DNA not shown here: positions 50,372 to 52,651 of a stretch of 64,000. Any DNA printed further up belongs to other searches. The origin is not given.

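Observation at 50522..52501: NERD nuclease-UvrD-like helicase translationally coupled to druE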

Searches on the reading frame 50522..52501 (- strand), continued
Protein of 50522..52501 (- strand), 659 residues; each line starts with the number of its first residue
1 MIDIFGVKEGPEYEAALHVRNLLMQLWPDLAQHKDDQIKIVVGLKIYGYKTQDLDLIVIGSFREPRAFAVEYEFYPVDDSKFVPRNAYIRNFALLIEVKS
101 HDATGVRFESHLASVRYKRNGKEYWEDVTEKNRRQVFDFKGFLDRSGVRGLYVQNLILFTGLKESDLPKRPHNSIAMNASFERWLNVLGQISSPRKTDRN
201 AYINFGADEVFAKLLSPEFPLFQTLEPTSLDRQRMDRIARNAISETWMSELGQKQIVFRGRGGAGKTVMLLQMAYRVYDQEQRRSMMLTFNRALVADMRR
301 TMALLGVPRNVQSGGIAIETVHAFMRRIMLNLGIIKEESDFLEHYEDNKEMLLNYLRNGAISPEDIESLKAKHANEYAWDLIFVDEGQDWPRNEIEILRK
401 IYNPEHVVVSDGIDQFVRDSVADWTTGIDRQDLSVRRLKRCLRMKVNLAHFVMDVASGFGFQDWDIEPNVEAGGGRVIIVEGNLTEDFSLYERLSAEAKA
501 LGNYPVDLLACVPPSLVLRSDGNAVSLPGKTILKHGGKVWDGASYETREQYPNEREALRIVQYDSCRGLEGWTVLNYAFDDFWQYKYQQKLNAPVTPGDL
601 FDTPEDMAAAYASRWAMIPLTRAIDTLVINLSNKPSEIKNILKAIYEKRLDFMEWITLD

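Call 33: get_annotated_region(hit=H9, flank=12000)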
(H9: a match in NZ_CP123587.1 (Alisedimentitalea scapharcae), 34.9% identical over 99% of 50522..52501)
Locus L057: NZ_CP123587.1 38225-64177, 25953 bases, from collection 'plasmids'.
description: Alisedimentitalea scapharcae strain KCTC 42119 plasmid unnamed3, complete sequence
organism: Alisedimentitalea scapharcae (NCBI taxid 1524259)
taxonomy: Bacteria; Pseudomonadota; Alphaproteobacteria; Rhodobacterales; Paracoccaceae; Alisedimentitalea; Alisedimentitalea scapharcae
host: -; source: Anadara broughtonii; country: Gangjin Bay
typing (MOB-suite, as given by PLSDB): mobilizable; replicon rep_cluster_392; relaxase MOBP
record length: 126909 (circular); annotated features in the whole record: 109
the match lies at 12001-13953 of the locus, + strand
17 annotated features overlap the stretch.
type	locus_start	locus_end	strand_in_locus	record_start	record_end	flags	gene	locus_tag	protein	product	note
CDS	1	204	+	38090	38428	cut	-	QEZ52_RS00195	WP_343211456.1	helix-turn-helix transcriptional regulator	-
CDS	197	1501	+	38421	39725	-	-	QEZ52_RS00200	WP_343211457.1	type II toxin-antitoxin system HipA family toxin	-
CDS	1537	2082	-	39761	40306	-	-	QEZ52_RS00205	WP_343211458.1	hypothetical protein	-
CDS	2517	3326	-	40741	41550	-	-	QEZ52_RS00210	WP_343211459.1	GIY-YIG nuclease family protein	-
CDS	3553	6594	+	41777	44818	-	-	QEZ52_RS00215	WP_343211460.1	hypothetical protein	-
CDS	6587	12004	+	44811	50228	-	-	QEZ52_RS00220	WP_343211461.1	DEAD/DEAH box helicase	-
CDS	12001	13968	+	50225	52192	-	-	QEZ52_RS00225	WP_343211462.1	hypothetical protein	-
CDS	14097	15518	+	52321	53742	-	-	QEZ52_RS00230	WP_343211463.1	DNA cytosine methyltransferase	GO:0006304 - DNA modification [Evidence IEA]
CDS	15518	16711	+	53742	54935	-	-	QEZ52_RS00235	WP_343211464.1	MvaI/BcnI family restriction endonuclease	-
CDS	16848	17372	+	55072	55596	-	-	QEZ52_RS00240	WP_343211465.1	hypothetical protein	-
CDS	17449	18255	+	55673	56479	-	-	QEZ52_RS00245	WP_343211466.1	putative 2OG-Fe(II) oxygenase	-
CDS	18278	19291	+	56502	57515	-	-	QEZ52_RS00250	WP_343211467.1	methyltransferase domain-containing protein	-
CDS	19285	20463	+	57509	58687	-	-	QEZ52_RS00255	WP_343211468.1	aminotransferase class I/II-fold pyridoxal phosphate-dependent enzyme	GO:0009058 - biosynthetic process [Evidence IEA]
CDS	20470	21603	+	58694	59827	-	-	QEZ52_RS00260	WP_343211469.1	FAD-dependent oxidoreductase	-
CDS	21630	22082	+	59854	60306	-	-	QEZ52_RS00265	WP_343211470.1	RidA family protein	-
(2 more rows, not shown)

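Call 34: get_annotated_region(hit=H10, flank=12000)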
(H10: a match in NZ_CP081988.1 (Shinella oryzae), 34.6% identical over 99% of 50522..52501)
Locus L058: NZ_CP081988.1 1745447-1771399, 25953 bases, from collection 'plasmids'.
description: Shinella oryzae strain Z-25 plasmid pZ25, complete sequence
organism: Shinella oryzae (NCBI taxid 2871820)
taxonomy: Bacteria; Pseudomonadota; Alphaproteobacteria; Hyphomicrobiales; Rhizobiaceae; Shinella; Shinella oryzae
host: -; source: cell culture,rhizosphere soil; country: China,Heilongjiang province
typing (MOB-suite, as given by PLSDB): non-mobilizable; mating-pair formation MPF_T
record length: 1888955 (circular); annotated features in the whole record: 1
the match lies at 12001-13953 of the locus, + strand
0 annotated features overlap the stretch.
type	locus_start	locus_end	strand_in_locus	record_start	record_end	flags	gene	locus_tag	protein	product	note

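Call 35: get_annotated_region(hit=H6, flank=12000)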
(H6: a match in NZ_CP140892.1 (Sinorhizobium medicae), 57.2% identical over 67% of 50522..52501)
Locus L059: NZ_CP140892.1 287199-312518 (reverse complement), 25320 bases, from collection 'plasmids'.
description: Sinorhizobium medicae strain ml60 plasmid pMl4, complete sequence
organism: Sinorhizobium medicae (NCBI taxid 110321)
taxonomy: Bacteria; Pseudomonadota; Alphaproteobacteria; Hyphomicrobiales; Rhizobiaceae; Sinorhizobium; Sinorhizobium medicae
host: -; source: Medicago lupulina,whole organism; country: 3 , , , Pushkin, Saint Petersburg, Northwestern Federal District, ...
typing (MOB-suite, as given by PLSDB): conjugative; replicon rep_cluster_287; relaxase MOBP,MOBQ; mating-pair formation MPF_T
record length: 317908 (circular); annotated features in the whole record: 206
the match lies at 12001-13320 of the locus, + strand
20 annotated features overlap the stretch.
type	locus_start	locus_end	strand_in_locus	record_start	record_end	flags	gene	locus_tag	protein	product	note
CDS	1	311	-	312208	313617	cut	-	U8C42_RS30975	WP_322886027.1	restriction endonuclease PLD domain-containing protein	-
CDS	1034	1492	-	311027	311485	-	-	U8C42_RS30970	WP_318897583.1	hypothetical protein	-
CDS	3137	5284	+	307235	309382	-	-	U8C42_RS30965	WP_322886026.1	hypothetical protein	-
CDS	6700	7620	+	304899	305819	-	-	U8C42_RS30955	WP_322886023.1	hypothetical protein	-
CDS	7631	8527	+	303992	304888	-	-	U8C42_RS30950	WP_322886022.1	DEAD/DEAH box helicase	-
CDS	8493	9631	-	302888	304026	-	-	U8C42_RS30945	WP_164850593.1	IS3 family transposase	-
CDS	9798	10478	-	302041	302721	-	-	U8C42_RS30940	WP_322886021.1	hypothetical protein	-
CDS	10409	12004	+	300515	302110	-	-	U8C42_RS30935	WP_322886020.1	DUF1998 domain-containing protein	-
CDS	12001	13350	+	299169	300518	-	-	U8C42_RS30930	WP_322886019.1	AAA family ATPase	-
CDS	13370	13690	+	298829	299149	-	-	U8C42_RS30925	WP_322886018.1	hypothetical protein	-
CDS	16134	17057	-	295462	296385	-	-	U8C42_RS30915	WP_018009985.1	3-keto-5-aminohexanoate cleavage protein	-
CDS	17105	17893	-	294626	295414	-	-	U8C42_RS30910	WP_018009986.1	FCD domain-containing protein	-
CDS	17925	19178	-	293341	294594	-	-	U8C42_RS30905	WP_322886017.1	aminotransferase class III-fold pyridoxal phosphate-dependent enzyme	-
CDS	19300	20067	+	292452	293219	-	-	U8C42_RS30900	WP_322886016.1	amidase family protein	-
CDS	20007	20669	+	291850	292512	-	-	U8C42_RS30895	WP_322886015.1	amidase family protein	-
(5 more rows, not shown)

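Call 37: predict_structure(alignment_id=A1)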
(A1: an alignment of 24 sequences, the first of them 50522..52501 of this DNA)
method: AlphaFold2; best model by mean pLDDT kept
length: 659 residues; sequences in the alignment: 24
mean_pLDDT: 76.1   pTM: 0.39
mean pLDDT of the five models: 76.1, 75.6, 73.4, 70.9, 70.0
residues with pLDDT >= 90: 177; 70-90: 287; 50-70: 93; < 50: 102
segments of 3 or more residues with pLDDT < 50: 224-266, 275-279, 282-289, 295-302, 309-314, 418-442
pLDDT, mean of each block of 10 residues (from residue 1): 78 88 88 82 78 88 90 78 89 93 82 83 86 90 83 91 84 85 90 84 89 81 44 37 42 33 45 49 47 48 50 48 82 82 82 89 86 75 60 81 69 50 37 35 78 91 66 86 91 91 90 89 84 91 60 81 80 94 93 67 83 89 93 92 94 92
secondary structure, 60 per line:
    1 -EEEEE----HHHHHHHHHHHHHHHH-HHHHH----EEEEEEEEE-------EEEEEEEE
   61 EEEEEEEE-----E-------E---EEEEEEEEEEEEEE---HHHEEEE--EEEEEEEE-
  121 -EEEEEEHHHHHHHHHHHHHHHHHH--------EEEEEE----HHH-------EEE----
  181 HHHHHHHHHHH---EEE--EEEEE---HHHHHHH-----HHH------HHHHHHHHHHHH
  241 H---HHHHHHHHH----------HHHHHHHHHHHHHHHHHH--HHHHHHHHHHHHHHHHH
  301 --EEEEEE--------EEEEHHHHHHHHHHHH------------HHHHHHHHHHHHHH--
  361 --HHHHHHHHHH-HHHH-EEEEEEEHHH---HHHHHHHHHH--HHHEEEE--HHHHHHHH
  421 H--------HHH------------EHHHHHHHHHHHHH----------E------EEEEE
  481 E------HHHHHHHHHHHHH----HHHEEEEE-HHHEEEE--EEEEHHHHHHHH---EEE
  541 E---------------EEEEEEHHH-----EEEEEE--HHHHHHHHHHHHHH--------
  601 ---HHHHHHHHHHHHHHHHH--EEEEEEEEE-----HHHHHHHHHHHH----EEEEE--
elements in order: E2-6 H11-26 H28-32 E37-45 E53-68 E86-99 E106-109 E112-119 E122-127 H128-145 E154-159 E174-176 H181-191 E195-197 E200-204 H208-214 H229-241 H245-253 H264-281 H284-300 E303-308 E317-320 H321-332 H345-358 H363-372 H374-377 E379-385 H392-401 E407-410 H413-421 H446-458 E476-481 H488-500 E508-512 E517-520 E523-526 H527-534 E538-541 E557-562 E571-576 H579-592 H604-620 E623-631 H637-648 E653-657

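Call 39: search_protein_families(library=padloc, proteins=[L057:3553-6594:+, L057:6587-12004:+, L057:12001-13968:+, L058:3427-6534:+, L058:5900-12004:+], max_evalue=0.1)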
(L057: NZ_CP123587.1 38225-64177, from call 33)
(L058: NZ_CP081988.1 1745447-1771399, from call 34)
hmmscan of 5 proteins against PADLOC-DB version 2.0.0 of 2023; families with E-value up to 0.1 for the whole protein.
L057:3553-6594:+ (1013 aa): 10 families
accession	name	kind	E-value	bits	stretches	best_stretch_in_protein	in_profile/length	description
PDLC00023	DruF2|DruF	-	2.3e-105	351.7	1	4-984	7-980/1011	Unknown function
PDLC00016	DruF2|DruF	-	4.6e-98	327.5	1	4-983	22-998/1030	Unknown function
PDLC00052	DruF4|DruF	-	1.5e-32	110.6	1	2-433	6-425/692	Unknown function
PDLC00017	DruF2|DruF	-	3.2e-30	102.9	1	3-434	8-428/693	Unknown function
PDLC00020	DruF2|DruF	-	1.3e-28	97.6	1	2-432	6-427/693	Unknown function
PDLC00021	DruF2|DruF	-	1.7e-20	71.2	2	8-211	5-198/676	Unknown function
PDLC00054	DruF4|DruF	-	1.8e-20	71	2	5-209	2-197/678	Unknown function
PDLC00055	DruF4|DruF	-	7.8e-20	68.8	1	4-212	3-210/703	Unknown function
PDLC00053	DruF4|DruF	-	1.2e-17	61.7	1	5-248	2-243/689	Unknown function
PDLC00057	DruL4|DruL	-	1.7e-11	42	1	754-1004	46-300/309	Unknown function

L057:6587-12004:+ (1805 aa): 35 families (the best 25 are shown)
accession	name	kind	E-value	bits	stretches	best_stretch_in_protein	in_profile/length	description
PDLC00014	DruE2|DruE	-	0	1457.2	1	6-1802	4-1924/1928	SNF2 family N-terminal domain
PDLC00015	DruE2|DruE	-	0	1435.6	1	5-1801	4-1880/1887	SNF2 family N-terminal domain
PDLC00051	DruE4|DruE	-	0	1347.8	1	8-1799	8-1821/1829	SNF2 family N-terminal domain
PDLC00013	DruE1|DruE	-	3.5e-167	556.9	3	1043-1767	981-1749/1776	SNF2 family N-terminal domain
PDLC00037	DruE3|DruE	-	1e-112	376.3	6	271-853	206-731/2055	SNF2 family N-terminal domain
PDLC00035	DruE3|DruE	-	4.2e-86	287.8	6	273-567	208-497/1460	SNF2 family N-terminal domain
PDLC00036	DruE3|DruE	-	6.1e-67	223.8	4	269-569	190-465/2023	SNF2 family N-terminal domain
PDLC02896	DpdJ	-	1.9e-18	63.6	2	169-392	208-429/1487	DpdJ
PDLC03960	SngC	-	1.7e-15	54.8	2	91-205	24-100/720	-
PDLC02503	BrxHI|BrxHII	-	1.5e-10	38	2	1136-1177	304-345/698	BrxHI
PDLC02569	DrmA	-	1.9e-09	33.9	1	1134-1200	833-898/1095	DrmA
PDLC02570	DrmA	-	6e-09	32.8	1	1133-1203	584-652/851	DrmA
PDLC02898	DpdJ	-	1.6e-08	31.8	2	287-356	348-411/506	DpdJ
PDLC02893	DpdJ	-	1.5e-07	27.7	1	287-356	348-411/876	DpdJ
PDLC01196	Cas3d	-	1.9e-07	28.1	1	103-133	21-51/594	CAS-I-D; effector_G3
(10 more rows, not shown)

L057:12001-13968:+ (655 aa): 9 families
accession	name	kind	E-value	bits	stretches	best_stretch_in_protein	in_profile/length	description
PDLC01087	C3a187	-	1.7e-07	28.5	1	242-303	203-258/559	NERD+UvrD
PDLC04173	GajB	-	4.5e-06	23.9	1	258-403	18-151/471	-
PDLC03802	RTasHel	-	0.012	12.4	1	249-371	18-101/675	DRT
PDLC02372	Nhi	-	0.014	12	1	243-284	194-232/470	-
PDLC02350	AbiO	-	0.019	11.7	1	251-285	194-227/468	AbiO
PDLC00148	GajB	-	0.026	11.5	0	257-298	9-47/369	UrvD helicase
PDLC03813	RTasNERD-Hel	-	0.074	10.1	0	217-291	192-265/519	DRT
PDLC04476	PDC-M16A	-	0.079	9.3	0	252-272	27-48/691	-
PDLC03002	Helicase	-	0.083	9.1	0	243-298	199-254/707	-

L058:3427-6534:+ (1035 aa): 9 families
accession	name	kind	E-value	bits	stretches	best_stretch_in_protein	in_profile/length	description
PDLC00023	DruF2|DruF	-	1e-99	333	1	42-1005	8-995/1011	Unknown function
PDLC00016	DruF2|DruF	-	8.7e-85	283.5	1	42-1012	23-1021/1030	Unknown function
PDLC00052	DruF4|DruF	-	1.8e-27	93.7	1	42-466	9-428/692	Unknown function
PDLC00017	DruF2|DruF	-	1.8e-20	70.8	1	38-467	6-431/693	Unknown function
PDLC00055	DruF4|DruF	-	2.4e-20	70.5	2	42-252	4-219/703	Unknown function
PDLC00020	DruF2|DruF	-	6.1e-20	68.9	1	42-284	9-260/693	Unknown function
PDLC00054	DruF4|DruF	-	2.6e-17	60.6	1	41-287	1-246/678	Unknown function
PDLC00053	DruF4|DruF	-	7e-15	52.6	1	42-274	2-241/689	Unknown function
PDLC00021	DruF2|DruF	-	4.3e-14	50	1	41-249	1-205/676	Unknown function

L058:5900-12004:+ (2034 aa): 37 families (the best 25 are shown)
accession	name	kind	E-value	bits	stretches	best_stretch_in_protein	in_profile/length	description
PDLC00014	DruE2|DruE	-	0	1448.7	1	209-2033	3-1924/1928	SNF2 family N-terminal domain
PDLC00015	DruE2|DruE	-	0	1397.5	1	208-2033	3-1881/1887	SNF2 family N-terminal domain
PDLC00051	DruE4|DruE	-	0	1286.3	1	208-2020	4-1811/1829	SNF2 family N-terminal domain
PDLC00013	DruE1|DruE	-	4.1e-164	546.8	2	214-1002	11-765/1776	SNF2 family N-terminal domain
PDLC00037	DruE3|DruE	-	1.1e-98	329.7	6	487-1007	206-677/2055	SNF2 family N-terminal domain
PDLC00035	DruE3|DruE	-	5.9e-81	270.8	6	489-794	208-497/1460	SNF2 family N-terminal domain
PDLC00036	DruE3|DruE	-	8.4e-61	203.5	4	1362-1456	1050-1144/2023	SNF2 family N-terminal domain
PDLC02896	DpdJ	-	4.9e-19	65.6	2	379-574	212-402/1487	DpdJ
PDLC03960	SngC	-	2.2e-14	51.1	2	295-405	23-94/720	-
PDLC02569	DrmA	-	1.1e-10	38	1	1364-1431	832-898/1095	DrmA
PDLC02570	DrmA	-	5.5e-10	36.2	1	1364-1428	584-647/851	DrmA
PDLC02503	BrxHI|BrxHII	-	9.1e-09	32.2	1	1363-1405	299-342/698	BrxHI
PDLC02895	DpdJ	-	2.6e-08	29.2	1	1342-1444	1268-1369/2112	DpdJ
PDLC02898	DpdJ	-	1.1e-07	29.1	1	481-578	322-417/506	DpdJ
PDLC02893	DpdJ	-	1.3e-07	28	1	476-584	318-423/876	DpdJ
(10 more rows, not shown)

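Call 40: fold_search(model_id=the predicted structure, library=pdb)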
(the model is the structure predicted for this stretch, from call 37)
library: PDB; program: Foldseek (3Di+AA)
matches with E <= 10: 1102; with E <= 0.001: 30
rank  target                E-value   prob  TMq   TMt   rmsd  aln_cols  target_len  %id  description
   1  4b3g_B                1.8e-05  0.98  0.22  0.24  27.9       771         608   11  crystal structure of Ighmbp2 helicase in complex with RNA (released 2012-09-26)
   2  4c30_A                2.0e-05  1.00  0.23  0.24  15.9       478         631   10  Crystal structure of Deinococcus radiodurans UvrD in complex with DNA, form 2 (released 2013-10-30)
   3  4c30_D                2.1e-05  1.00  0.23  0.24  17.0       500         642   10  Crystal structure of Deinococcus radiodurans UvrD in complex with DNA, form 2 (released 2013-10-30)
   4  3lfu                  2.4e-05  1.00  0.27  0.28  13.0       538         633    9  Crystal Structure of E. coli UvrD (released 2011-02-02)
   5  1qhg                  2.7e-05  1.00  0.23  0.24  14.3       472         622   11  STRUCTURE OF DNA HELICASE MUTANT WITH ADPNP (released 1999-07-13)
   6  4c2t_C                2.7e-05  1.00  0.22  0.22  17.6       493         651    9  Crystal structure of full length Deinococcus radiodurans UvrD in complex with DNA (released 2013-10-30)
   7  6wvk_H                2.7e-05  0.98  0.22  0.19  28.2       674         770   13  Cryo-EM structure of Bacillus subtilis RNA Polymerase in complex with HelD (released 2020-11-18)
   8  4c2t_B                2.8e-05  1.00  0.24  0.24  12.9       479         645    9  Crystal structure of full length Deinococcus radiodurans UvrD in complex with DNA (released 2013-10-30)
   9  2is2_A                3.7e-05  1.00  0.25  0.26  17.8       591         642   10  Crystal structure of UvrD-DNA binary complex (released 2007-01-09)
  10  9jr9_A                4.0e-05  0.94  0.18  0.15  19.8       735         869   11  Electronic microscopy structure of human schlafen14-E211A dimer (released 2025-08-06)
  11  4c2t_D                4.5e-05  1.00  0.26  0.26  13.5       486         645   10  Crystal structure of full length Deinococcus radiodurans UvrD in complex with DNA (released 2013-10-30)
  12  4c30_F                4.5e-05  1.00  0.23  0.24  14.2       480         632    9  Crystal structure of Deinococcus radiodurans UvrD in complex with DNA, form 2 (released 2013-10-30)
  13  2is4_A                4.5e-05  1.00  0.23  0.24  18.8       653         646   10  Crystal structure of UvrD-DNA-ADPNP ternary complex (released 2007-01-09)
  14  1pjr                  5.3e-05  1.00  0.23  0.24  14.1       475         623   11  STRUCTURE OF DNA HELICASE (released 1997-12-03)
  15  6vsx                  5.6e-05  1.00  0.18  0.65   5.3       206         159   11  X-ray crystal structure of the C-terminal domain of Bacillus subtilis RNA polymerase binding helicase HelD (released 2020-06-10)
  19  4b3f                  7.9e-05  0.95  0.22  0.23  28.5       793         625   12  crystal structure of Ighmbp2 helicase (released 2012-09-26)
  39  3dmn                  2.1e-03  1.00  0.20  0.72   5.3       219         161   11  The crystal structure of the C-terminal domain of a possilbe DNA helicase from Lactobacillus plantarun WCFS1 (released 2008-08-26)
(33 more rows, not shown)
